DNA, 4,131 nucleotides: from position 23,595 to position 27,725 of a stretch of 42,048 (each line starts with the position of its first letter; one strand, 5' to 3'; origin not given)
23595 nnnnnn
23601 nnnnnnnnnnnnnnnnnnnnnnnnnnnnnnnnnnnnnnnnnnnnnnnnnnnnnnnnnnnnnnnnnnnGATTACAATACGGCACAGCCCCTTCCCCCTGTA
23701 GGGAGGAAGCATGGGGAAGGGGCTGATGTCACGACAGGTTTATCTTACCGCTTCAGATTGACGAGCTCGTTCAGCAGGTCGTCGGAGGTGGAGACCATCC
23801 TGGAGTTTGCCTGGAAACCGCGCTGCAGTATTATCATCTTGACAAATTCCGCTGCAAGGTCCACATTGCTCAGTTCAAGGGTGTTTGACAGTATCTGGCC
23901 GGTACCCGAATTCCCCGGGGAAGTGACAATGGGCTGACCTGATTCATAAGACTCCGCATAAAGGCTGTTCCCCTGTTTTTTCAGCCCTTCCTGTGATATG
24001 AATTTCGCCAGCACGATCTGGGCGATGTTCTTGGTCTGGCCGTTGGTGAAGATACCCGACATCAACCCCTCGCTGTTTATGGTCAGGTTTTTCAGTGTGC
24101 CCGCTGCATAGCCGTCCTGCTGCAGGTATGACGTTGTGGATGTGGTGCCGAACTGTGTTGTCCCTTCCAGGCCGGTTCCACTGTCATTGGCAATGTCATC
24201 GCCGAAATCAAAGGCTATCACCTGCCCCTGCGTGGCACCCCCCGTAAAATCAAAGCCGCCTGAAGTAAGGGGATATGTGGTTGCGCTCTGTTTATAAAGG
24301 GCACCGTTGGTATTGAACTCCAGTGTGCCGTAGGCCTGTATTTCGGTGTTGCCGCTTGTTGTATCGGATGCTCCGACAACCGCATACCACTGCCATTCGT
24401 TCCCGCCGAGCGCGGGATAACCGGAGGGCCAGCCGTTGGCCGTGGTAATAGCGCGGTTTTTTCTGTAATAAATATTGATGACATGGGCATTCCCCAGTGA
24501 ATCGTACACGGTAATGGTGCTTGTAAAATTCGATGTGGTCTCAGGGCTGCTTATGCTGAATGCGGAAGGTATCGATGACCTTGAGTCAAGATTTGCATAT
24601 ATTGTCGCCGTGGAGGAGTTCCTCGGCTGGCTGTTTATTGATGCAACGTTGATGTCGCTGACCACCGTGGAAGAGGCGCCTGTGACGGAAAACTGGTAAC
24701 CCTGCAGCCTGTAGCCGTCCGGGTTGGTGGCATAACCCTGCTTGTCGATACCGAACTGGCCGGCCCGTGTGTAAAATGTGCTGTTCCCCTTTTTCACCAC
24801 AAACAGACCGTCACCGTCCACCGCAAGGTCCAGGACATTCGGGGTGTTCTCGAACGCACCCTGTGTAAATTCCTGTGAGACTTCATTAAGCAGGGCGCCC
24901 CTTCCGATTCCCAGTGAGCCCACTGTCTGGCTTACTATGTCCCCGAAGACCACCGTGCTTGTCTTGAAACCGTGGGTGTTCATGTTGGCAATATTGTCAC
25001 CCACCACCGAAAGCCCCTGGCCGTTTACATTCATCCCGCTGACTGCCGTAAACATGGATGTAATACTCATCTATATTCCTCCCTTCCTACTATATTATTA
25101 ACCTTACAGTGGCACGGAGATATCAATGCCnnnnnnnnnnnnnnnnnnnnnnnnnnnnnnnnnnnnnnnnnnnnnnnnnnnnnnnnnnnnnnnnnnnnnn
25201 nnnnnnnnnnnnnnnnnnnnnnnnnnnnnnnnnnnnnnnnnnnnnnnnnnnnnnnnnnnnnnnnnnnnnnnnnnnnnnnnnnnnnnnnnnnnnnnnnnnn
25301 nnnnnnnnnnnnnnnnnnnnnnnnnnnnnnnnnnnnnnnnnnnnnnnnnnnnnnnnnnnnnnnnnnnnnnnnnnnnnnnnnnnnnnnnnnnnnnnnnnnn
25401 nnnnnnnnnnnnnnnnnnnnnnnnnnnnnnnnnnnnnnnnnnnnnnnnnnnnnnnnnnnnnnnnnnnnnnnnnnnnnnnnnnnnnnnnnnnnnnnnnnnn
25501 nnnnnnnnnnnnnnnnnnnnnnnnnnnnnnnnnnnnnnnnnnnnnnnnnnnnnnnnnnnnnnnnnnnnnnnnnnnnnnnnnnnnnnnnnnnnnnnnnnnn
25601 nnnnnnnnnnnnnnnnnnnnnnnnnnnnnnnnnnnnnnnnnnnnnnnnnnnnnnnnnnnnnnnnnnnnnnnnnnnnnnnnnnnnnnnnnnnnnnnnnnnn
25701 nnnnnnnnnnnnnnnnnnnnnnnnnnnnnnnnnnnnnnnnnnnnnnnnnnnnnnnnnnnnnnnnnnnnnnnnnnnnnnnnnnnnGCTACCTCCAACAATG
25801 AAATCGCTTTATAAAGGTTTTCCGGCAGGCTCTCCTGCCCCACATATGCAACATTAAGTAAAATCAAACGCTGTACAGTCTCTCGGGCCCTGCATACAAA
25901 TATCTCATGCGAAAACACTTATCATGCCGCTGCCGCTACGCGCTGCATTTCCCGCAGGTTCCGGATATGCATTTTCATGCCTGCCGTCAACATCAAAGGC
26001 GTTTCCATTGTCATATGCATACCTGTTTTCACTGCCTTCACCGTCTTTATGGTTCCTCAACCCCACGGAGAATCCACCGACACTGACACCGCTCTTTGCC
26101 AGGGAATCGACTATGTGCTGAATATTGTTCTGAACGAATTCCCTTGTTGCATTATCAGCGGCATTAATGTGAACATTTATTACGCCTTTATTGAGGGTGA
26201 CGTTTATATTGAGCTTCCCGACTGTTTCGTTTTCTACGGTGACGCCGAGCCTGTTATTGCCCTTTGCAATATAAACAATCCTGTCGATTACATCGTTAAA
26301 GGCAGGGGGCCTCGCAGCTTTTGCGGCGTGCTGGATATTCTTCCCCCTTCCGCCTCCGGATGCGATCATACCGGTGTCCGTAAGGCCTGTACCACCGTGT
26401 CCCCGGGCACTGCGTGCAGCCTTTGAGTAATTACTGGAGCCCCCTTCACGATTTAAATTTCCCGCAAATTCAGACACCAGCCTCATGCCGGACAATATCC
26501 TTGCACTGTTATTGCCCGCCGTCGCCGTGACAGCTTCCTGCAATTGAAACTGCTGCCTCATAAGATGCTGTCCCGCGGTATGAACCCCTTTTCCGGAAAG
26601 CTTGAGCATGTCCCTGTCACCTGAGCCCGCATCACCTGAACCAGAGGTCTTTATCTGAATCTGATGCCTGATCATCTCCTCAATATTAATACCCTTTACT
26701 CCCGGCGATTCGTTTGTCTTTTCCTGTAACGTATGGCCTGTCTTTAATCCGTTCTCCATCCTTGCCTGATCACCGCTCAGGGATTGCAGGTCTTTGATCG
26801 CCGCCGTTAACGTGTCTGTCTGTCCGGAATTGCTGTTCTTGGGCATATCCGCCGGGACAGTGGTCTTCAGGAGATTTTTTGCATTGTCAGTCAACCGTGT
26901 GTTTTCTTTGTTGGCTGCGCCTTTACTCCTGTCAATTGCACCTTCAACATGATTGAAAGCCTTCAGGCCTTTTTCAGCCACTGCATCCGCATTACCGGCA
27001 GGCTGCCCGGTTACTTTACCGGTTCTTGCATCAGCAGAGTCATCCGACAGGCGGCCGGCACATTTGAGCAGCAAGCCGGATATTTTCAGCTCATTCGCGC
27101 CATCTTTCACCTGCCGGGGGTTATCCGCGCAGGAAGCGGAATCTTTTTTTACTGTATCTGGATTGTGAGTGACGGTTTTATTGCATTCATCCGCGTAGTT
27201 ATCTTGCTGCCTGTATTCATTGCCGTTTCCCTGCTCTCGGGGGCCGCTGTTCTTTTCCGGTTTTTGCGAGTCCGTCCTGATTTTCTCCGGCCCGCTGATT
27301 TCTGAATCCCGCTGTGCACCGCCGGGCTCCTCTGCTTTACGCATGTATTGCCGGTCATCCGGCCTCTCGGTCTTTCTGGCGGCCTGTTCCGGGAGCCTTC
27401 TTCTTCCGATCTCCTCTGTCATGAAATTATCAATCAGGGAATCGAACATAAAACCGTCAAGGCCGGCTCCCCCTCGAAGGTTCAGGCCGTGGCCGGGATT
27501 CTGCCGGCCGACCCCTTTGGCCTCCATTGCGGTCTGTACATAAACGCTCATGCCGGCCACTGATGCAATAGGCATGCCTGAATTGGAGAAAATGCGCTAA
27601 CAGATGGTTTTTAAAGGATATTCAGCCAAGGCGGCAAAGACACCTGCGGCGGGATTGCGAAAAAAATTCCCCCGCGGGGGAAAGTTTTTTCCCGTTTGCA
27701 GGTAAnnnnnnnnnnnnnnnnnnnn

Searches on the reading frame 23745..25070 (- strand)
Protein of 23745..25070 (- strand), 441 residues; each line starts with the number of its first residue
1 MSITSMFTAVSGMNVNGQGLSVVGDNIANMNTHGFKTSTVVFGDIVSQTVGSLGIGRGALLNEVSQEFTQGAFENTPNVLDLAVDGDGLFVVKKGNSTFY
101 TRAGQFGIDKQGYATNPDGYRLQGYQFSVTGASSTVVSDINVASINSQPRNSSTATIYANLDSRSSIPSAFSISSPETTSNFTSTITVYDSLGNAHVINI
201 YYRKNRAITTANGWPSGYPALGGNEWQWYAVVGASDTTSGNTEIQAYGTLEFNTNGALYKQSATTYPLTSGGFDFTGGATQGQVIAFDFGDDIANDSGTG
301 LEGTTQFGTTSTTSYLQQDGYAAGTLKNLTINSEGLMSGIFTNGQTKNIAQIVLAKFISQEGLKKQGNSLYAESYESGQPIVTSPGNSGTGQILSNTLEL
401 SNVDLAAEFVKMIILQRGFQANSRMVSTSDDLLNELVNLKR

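Call 80: search_protein_families(library=pfam, proteins=[window:23745-25070:-], max_evalue=0.00001)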
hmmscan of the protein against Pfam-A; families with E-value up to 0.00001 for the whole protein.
window:23745-25070:- (441 aa): 4 families
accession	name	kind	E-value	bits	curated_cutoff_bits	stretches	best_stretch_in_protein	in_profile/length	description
PF07559.19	FlgE_D2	-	2.9e-24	86.6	22.7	1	160-321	1-142/142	Flagellar basal body protein FlaE D2 domain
PF06429.18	Flg_bbr_C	-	1e-14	54.2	23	1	396-439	3-46/46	Flagellar basal body rod FlgEFG protein C-terminal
PF22692.1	LlgE_F_G_D1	-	2.6e-10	40.8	27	1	83-142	1-47/64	Flagellar hook protein FlgE/F/G D1 domain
PF00460.25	Flg_bb_rod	-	1.1e-07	32.1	20.7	1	8-36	3-31/31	Flagella basal body rod protein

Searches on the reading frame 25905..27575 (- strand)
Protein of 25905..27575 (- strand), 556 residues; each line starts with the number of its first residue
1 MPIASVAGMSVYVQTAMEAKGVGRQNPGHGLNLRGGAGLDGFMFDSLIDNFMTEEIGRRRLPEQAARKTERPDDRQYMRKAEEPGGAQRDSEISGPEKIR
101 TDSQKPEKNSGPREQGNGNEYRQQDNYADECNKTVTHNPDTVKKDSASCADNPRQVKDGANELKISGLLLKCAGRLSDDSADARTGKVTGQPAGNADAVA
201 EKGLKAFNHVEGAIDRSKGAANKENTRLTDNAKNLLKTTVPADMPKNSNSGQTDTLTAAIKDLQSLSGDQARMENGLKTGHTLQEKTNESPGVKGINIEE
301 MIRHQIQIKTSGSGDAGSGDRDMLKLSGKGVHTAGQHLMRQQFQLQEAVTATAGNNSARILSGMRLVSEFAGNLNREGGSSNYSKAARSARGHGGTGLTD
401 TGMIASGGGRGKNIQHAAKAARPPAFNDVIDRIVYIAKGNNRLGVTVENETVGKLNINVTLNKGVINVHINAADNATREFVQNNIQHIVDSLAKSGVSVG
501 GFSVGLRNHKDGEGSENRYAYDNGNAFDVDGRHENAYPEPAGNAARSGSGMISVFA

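Call 80: search_protein_families(library=pfam, proteins=[window:25905-27575:-], max_evalue=0.00001)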
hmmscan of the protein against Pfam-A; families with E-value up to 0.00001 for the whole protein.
window:25905-27575:- (556 aa): 1 family
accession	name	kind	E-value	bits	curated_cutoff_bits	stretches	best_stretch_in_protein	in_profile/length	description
PF02120.21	Flg_hook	-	3.9e-12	46.2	29.8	1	437-510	9-82/85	Flagellar hook-length control protein FliK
